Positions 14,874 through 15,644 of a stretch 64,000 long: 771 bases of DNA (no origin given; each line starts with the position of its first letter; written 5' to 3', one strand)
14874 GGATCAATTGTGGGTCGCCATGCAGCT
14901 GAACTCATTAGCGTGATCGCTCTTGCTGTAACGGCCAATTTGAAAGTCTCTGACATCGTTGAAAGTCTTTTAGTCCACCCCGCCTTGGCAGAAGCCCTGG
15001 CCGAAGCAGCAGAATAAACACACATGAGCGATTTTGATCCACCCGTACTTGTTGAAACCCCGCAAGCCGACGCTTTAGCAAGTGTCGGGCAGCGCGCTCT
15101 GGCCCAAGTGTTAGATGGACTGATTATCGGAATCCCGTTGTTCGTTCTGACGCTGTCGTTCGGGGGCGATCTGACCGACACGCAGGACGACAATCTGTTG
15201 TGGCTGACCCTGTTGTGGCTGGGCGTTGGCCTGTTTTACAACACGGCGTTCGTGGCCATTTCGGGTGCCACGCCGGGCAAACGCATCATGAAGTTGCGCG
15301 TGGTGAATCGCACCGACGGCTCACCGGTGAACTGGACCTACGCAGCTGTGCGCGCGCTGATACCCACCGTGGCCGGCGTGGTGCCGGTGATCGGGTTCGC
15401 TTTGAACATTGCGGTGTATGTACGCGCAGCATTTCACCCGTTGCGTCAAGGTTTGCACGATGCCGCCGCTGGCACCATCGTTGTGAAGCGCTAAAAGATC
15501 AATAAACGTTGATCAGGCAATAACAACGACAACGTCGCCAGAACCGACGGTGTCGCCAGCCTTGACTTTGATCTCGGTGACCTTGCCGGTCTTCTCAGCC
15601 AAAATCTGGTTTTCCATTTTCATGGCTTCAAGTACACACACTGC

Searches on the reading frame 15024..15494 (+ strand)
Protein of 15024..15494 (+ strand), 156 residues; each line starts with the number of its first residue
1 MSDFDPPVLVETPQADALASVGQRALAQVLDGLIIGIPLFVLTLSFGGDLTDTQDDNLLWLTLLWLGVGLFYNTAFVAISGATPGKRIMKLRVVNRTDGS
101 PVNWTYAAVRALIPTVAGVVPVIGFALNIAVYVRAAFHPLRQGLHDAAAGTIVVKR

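Call 47: search_protein_families(library=pfam, proteins=[window:15024-15494:+])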
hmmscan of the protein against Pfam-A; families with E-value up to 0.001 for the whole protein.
window:15024-15494:+ (156 aa): 1 family
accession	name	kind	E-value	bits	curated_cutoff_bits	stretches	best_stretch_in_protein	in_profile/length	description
PF06271.18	RDD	-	3.9e-24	85.9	24.1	1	18-150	1-137/137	RDD family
